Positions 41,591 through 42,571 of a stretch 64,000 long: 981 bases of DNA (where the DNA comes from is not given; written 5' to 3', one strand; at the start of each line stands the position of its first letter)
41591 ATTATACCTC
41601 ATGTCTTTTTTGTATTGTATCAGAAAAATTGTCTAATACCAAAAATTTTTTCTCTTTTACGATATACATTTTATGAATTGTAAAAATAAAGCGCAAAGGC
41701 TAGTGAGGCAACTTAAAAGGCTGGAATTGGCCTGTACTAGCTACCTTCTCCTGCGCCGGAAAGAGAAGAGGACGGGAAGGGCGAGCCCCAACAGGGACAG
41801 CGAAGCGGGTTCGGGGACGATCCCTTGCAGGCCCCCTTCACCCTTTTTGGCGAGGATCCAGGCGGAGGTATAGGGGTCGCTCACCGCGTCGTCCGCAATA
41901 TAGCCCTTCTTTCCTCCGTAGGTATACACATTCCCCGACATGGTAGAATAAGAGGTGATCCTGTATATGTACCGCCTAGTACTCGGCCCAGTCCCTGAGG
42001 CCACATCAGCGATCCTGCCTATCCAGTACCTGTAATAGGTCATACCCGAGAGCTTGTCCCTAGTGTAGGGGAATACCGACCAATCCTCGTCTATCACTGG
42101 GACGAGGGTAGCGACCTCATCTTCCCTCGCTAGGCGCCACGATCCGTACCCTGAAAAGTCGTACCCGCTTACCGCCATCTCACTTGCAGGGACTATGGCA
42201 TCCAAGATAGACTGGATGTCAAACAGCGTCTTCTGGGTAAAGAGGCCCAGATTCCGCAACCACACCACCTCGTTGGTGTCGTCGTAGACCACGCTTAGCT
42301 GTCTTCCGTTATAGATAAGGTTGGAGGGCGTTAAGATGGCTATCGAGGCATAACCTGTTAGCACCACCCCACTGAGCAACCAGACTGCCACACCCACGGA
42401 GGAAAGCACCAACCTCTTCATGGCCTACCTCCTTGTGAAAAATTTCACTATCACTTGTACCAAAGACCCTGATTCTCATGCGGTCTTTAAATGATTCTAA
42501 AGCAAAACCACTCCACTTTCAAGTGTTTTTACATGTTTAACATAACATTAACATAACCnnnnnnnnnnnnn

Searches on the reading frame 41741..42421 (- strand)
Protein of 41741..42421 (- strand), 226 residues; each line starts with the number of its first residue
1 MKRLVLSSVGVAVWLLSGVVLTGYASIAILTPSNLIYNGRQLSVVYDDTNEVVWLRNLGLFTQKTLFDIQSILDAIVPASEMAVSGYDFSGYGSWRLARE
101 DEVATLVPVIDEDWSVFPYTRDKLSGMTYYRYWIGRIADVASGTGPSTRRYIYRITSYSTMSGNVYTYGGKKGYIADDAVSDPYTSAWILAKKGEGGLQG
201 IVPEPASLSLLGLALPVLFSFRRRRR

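Call 3: search_protein_families(library=pfam, proteins=[window:41741-42421:-], max_evalue=0.01)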
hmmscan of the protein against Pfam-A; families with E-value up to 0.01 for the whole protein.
window:41741-42421:- (226 aa): 3 families
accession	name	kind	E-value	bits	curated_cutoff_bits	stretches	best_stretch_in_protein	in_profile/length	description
PF07603.17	Lcl_C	-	0.00036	21.2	34.9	1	44-134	2-81/117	Lcl C-terminal domain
PF07589.16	PEP-CTERM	-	0.00086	19.8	20.7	1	202-224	2-24/24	PEP-CTERM motif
PF18205.6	VPDSG-CTERM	-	0.0019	18.4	25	1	207-225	8-26/26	VPDSG-CTERM motif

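Call 4: search_protein_families(library=ncbifam, proteins=[window:41741-42421:-], max_evalue=0.01)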
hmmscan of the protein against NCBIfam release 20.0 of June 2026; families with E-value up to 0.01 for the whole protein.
window:41741-42421:- (226 aa): 7 families
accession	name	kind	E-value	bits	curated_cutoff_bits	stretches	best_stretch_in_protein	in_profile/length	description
TIGR02595.1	PEP_CTERM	domain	1.4e-05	25.6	16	1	202-226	1-24/24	PEP-CTERM sorting domain-containing protein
NF033554.9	floc_PepA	equivalog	2.5e-05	24.2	80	1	188-226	224-261/261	flocculation-associated PEP-CTERM protein PepA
NF041538.1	PEP_EDSA_1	subfamily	0.00012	21.8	100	1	200-225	283-307/307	EDSAP-1 family PEP-CTERM protein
NF038125.1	PEP_CTERM_THxN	subfamily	0.0016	18.1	85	1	201-225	222-246/246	THxN family PEP-CTERM protein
NF041927.1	Xrt_dep_XDP1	equivalog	0.0022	18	125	1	200-225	217-242/242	exosortase-dependent surface protein XDP1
TIGR03778.1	VPDSG_CTERM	subfamily_domain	0.0049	17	22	0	207-224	7-24/24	VPDSG-CTERM sorting domain-containing protein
NF038120.1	PEP_CTERM_QFxxD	subfamily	0.0083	16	80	0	202-226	193-215/215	NF038120 family PEP-CTERM protein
